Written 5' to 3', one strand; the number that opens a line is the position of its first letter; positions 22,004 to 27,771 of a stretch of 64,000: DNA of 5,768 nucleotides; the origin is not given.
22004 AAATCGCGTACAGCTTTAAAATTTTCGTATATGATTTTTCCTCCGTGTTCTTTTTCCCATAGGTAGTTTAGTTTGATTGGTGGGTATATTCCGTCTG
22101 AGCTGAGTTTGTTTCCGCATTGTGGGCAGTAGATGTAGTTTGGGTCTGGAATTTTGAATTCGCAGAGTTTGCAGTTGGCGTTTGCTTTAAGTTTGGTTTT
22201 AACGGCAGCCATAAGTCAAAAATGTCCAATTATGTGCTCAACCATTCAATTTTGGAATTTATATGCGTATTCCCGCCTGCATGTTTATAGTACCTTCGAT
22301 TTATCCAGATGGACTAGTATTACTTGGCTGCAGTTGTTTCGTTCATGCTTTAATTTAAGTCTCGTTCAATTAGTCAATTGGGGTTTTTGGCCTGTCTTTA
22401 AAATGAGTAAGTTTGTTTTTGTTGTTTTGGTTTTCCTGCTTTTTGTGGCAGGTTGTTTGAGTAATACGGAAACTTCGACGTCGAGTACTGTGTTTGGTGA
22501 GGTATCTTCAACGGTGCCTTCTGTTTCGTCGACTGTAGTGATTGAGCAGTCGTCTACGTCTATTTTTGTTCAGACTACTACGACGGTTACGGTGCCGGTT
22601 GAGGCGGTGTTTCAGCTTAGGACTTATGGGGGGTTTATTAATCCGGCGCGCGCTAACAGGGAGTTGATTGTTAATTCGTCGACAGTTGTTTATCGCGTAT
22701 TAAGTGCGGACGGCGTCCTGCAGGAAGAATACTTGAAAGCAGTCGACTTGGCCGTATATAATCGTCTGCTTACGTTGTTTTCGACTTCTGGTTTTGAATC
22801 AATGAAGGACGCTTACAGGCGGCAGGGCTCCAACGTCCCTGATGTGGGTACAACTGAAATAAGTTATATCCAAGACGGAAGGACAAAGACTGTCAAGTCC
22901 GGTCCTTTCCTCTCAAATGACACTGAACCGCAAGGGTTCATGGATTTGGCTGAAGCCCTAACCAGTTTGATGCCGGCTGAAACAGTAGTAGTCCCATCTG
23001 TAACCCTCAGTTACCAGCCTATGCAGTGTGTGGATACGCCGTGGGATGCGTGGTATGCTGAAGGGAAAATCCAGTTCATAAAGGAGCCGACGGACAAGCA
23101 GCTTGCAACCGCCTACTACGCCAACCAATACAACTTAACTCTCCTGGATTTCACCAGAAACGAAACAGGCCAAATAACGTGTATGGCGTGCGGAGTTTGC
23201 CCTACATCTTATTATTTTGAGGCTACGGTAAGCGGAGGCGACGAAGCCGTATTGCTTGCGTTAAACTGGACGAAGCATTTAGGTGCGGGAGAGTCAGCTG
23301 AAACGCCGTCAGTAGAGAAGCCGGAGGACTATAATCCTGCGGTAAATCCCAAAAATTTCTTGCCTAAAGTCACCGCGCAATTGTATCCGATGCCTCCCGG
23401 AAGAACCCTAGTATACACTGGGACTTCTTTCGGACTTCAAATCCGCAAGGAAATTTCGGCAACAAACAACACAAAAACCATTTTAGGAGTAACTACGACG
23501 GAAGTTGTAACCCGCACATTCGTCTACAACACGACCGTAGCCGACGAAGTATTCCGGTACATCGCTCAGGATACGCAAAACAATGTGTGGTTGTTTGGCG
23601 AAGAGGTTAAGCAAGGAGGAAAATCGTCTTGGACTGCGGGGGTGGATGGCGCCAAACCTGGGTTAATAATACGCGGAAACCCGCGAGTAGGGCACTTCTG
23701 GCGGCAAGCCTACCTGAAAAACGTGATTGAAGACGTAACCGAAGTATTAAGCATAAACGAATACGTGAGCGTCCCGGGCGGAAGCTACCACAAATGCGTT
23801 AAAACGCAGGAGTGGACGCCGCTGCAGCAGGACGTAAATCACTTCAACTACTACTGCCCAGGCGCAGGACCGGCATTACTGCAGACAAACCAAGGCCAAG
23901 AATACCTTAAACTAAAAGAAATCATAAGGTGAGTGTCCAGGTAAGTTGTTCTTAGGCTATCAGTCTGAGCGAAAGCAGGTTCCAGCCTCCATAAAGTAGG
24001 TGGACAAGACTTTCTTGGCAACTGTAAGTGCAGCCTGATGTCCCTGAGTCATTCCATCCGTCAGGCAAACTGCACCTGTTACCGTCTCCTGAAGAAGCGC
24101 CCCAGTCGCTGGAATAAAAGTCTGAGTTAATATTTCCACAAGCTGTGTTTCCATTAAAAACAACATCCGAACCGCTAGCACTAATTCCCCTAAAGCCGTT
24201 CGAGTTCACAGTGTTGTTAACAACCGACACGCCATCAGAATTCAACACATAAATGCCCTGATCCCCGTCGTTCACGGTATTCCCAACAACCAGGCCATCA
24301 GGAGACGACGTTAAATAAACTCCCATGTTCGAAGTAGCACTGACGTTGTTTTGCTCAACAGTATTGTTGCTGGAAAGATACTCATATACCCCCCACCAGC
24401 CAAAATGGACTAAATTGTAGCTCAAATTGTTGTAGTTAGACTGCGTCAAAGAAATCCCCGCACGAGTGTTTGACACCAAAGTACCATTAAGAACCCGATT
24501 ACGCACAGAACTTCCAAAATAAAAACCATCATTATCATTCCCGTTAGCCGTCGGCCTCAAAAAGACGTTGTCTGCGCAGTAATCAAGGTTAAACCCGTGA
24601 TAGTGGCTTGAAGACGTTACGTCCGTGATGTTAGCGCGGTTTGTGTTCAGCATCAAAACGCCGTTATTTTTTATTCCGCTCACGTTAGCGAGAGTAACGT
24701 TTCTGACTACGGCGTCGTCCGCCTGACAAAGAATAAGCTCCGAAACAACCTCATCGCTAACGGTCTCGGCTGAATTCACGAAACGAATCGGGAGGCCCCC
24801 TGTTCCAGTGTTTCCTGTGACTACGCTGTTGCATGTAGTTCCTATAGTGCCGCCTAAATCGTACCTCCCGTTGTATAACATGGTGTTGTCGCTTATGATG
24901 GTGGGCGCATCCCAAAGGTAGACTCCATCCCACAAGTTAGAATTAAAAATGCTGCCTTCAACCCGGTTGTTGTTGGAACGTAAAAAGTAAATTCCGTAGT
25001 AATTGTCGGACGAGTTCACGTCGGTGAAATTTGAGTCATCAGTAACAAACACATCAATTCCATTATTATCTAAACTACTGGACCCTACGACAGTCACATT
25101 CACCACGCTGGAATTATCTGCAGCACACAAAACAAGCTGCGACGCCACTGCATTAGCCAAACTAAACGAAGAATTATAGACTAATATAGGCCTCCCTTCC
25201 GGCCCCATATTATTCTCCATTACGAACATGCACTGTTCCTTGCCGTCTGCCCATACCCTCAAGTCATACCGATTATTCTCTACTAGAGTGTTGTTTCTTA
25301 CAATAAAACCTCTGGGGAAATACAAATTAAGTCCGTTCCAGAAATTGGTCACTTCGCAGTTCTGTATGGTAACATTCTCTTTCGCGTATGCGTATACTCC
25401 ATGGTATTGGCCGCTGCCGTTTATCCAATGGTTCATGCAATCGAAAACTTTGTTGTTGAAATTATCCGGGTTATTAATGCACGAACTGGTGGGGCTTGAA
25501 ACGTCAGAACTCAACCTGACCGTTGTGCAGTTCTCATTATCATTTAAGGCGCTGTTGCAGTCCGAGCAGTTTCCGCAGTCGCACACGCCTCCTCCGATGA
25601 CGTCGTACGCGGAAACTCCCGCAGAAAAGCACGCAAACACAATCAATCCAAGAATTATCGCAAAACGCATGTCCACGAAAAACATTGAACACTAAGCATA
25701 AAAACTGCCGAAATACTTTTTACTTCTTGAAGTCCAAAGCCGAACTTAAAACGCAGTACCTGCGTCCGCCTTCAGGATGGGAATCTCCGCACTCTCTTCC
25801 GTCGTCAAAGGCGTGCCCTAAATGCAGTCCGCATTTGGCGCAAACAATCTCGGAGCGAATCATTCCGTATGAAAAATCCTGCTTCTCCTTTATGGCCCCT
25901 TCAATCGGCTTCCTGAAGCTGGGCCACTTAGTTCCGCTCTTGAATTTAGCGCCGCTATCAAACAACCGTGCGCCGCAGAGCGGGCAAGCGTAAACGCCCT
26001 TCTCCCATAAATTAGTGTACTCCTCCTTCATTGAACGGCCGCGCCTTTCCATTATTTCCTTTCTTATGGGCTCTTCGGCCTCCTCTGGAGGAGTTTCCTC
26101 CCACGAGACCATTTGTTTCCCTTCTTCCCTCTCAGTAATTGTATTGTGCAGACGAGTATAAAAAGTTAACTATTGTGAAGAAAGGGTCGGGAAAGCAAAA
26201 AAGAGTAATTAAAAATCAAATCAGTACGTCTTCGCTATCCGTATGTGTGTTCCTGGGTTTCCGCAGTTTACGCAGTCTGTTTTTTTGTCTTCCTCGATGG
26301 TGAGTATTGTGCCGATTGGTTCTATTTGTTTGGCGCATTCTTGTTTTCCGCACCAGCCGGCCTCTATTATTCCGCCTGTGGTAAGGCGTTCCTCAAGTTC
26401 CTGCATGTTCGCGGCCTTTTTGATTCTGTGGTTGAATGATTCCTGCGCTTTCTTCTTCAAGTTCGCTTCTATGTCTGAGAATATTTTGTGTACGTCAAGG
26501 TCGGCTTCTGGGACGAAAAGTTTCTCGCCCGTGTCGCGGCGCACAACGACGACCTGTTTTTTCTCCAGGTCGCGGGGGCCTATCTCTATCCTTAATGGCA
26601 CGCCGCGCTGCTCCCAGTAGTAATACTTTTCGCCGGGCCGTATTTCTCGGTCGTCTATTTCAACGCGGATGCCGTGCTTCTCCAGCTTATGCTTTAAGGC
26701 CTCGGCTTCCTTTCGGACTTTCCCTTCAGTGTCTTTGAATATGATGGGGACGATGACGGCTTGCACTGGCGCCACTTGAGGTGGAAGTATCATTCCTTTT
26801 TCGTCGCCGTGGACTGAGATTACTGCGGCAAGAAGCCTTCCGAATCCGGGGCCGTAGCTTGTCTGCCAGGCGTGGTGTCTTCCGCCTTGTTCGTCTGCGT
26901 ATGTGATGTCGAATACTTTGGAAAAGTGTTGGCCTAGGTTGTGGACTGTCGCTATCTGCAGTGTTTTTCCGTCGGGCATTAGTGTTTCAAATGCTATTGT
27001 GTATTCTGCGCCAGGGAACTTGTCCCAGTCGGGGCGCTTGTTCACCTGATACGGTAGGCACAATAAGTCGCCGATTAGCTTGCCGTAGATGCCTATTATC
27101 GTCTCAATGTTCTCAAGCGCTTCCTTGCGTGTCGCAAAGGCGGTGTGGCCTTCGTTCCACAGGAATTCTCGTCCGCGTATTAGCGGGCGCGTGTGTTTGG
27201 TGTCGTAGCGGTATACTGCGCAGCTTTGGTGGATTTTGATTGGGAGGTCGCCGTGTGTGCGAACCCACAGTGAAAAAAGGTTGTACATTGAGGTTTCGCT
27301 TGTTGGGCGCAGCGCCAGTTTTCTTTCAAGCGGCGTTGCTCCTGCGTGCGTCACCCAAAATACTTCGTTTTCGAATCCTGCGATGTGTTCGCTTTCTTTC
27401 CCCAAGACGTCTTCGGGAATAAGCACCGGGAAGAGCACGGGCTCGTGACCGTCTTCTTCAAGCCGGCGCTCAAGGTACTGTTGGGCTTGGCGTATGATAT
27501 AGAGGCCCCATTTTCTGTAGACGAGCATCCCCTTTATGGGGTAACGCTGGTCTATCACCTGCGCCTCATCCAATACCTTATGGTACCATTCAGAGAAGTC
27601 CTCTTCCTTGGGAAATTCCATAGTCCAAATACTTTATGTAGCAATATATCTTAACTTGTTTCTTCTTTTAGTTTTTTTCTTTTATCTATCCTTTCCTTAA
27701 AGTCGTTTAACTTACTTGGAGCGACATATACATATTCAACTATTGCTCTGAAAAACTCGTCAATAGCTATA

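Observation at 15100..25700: ~10.5-kb low-GC tract that begins inside the FIST gene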

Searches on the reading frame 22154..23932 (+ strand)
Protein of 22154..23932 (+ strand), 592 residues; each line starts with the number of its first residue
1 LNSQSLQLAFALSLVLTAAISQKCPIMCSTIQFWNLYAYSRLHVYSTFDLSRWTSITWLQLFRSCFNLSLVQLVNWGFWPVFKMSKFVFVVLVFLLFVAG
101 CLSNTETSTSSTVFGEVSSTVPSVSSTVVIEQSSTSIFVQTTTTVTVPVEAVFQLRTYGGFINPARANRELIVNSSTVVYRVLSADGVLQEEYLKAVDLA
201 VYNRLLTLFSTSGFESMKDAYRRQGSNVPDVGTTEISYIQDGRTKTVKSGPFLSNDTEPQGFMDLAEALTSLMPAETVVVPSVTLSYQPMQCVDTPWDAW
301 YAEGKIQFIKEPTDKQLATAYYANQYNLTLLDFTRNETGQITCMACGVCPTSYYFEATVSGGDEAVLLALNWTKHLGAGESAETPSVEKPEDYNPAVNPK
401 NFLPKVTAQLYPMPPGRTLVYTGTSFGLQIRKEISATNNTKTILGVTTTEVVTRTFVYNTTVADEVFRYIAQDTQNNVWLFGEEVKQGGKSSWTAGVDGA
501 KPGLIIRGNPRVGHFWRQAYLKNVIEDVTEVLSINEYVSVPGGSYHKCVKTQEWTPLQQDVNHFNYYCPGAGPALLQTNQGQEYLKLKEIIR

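Call 8: search_protein_families(library=pfam, proteins=[window:22154-23932:+])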
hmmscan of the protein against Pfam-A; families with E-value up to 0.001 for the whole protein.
window:22154-23932:+ (592 aa): 1 family
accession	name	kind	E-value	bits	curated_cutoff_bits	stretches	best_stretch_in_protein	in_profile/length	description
PF20033.5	DUF6438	-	3.5e-05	24.5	30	1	196-271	44-114/116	Domain of unknown function (DUF6438)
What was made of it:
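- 18457..25685 (.): Mild low-GC shoulder: MFS1, MFS2, zinc-ribbon/V4R, DUF6438-like lipoprotein and NosD/beta-helix genes. Not part of the cassette. Pfam assignments in call 8.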

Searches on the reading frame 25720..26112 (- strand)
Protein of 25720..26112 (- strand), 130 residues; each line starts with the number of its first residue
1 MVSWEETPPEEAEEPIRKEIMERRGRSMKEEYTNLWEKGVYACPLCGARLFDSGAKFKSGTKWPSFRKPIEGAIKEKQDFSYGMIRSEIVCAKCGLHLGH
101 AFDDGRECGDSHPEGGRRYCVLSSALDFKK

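Call 9: search_protein_families(library=ncbifam, proteins=[window:25720-26112:-])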
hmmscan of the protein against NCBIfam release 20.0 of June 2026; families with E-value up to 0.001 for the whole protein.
window:25720-26112:- (130 aa): 4 families
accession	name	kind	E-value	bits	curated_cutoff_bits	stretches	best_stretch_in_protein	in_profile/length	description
TIGR00357.1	TIGR00357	equivalog_domain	7.7e-32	110.1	113.05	1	26-128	26-123/134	peptide-methionine (R)-S-oxide reductase MsrB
NF004042.0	PRK05550.1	equivalog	2.9e-27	95.6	330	1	17-129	15-122/293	bifunctional methionine sulfoxide reductase B/A protein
NF004036.0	PRK05508.1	equivalog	1.4e-23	83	179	1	26-129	21-117/121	methionine-R-sulfoxide reductase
NF010625.0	PRK14018.1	equivalog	1.2e-21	76.8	522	1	26-128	404-502/521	bifunctional peptide-methionine (S)-S-oxide reductase MsrA/peptide-methionine (R)-S-oxide reductase MsrB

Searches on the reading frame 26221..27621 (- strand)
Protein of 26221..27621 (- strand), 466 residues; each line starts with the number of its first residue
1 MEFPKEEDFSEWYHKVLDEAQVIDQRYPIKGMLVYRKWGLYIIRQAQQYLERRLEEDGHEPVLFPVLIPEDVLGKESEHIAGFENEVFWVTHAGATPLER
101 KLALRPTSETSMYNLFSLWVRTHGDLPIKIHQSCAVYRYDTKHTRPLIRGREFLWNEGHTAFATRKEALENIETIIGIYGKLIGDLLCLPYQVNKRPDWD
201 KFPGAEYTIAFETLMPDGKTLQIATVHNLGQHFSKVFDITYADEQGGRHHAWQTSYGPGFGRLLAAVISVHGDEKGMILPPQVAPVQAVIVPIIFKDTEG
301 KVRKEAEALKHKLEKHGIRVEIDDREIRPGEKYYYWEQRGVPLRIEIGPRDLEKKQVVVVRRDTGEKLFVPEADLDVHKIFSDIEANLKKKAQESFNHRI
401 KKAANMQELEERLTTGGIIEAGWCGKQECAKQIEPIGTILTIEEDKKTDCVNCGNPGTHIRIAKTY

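Call 9: search_protein_families(library=ncbifam, proteins=[window:26221-27621:-])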
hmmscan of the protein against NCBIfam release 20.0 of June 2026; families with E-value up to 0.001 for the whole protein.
window:26221-27621:- (466 aa): 12 families
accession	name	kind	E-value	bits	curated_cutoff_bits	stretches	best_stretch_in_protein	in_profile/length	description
TIGR00408.1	proS_fam_I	equivalog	1.3e-166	555.2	437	1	4-466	3-475/475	proline--tRNA ligase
NF006625.0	PRK09194.1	equivalog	1.9e-40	139.3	558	2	219-373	401-552/559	proline--tRNA ligase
NF008979.1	PRK12325.1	exception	4.8e-35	121.3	550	2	218-369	277-426/437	proline--tRNA ligase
TIGR00409.1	proS_fam_II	equivalog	9.5e-34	117.2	306.7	2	219-371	407-557/568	proline--tRNA ligase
TIGR00418.1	thrS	equivalog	3.2e-21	75.9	383.65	2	210-367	402-548/565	threonine--tRNA ligase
NF003068.0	PRK03991.1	equivalog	8.7e-14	50.8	484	1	219-391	428-595/613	threonine--tRNA ligase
NF003211.1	PRK04173.1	equivalog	2.6e-11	43.1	312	1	89-371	149-446/454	glycine--tRNA ligase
TIGR00414.1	serS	equivalog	5.4e-10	38.8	301.65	1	47-283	180-413/418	serine--tRNA ligase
TIGR00389.1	glyS_dimeric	equivalog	1e-07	30.9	243.3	1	277-367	463-549/565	glycine--tRNA ligase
NF002120.0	PRK00960.1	equivalog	2.1e-05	23.3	611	0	50-92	235-276/518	serine--tRNA ligase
TIGR00442.1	hisS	equivalog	3.9e-05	22.8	286.75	0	274-367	314-401/406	histidine--tRNA ligase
NF011500.0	PRK14938.1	equivalog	0.00088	18.3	362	0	273-367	262-351/387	Ser-tRNA(Thr) hydrolase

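Call 57: find_homologous_proteins(query=window:26224-27621:-, max_evalue=1e-50)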
Query window:26224-27621:- (466 aa): 7989 proteins with E <= 1e-50 among 8000 candidates; the best 120 are listed.
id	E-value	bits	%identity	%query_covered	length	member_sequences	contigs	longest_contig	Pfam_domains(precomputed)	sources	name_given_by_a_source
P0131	0.0e+0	1088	100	100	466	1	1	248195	PF03129.26,PF00587.31,PF09180.17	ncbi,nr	ncbi:Proline--tRNA ligase [uncultured archaeon]|nr:Proline--tRNA ligase [uncultured archaeon]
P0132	7.6e-213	726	67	99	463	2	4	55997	PF03129.26,PF00587.31,PF09180.17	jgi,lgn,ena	-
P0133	2.6e-210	717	65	99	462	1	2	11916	PF03129.26,PF00587.31,PF09180.17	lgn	-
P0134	7.0e-210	716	65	99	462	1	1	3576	PF03129.26,PF00587.31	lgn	-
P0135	2.2e-209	714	66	100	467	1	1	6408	PF03129.26,PF00587.31,PF09180.17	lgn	-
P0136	2.5e-208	711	65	98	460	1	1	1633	PF03129.26,PF00587.31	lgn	-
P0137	1.4e-207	708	65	100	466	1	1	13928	PF03129.26,PF00587.31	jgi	-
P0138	2.6e-207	707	65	100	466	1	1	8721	PF03129.26,PF00587.31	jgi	-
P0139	3.0e-207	707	65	99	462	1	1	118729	PF03129.26,PF00587.31,PF09180.17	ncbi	ncbi:MAG: proline--tRNA ligase [Candidatus Altiarchaeota archaeon]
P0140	2.3e-206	704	64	98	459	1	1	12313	PF03129.26,PF00587.31,PF09180.17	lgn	-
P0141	6.6e-205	699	64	98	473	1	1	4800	PF03129.26,PF00587.31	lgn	-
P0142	2.4e-203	694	64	99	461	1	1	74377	PF03129.26,PF00587.31,PF09180.17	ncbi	ncbi:MAG: proline--tRNA ligase [Candidatus Altiarchaeota archaeon]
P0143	3.1e-203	694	63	98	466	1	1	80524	PF03129.26,PF00587.31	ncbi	ncbi:MAG: proline--tRNA ligase [Candidatus Altiarchaeota archaeon]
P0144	3.3e-203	694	65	100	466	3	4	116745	PF03129.26,PF00587.31,PF09180.17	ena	-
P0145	1.6e-202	692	63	99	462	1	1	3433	PF03129.26,PF00587.31,PF09180.17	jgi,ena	-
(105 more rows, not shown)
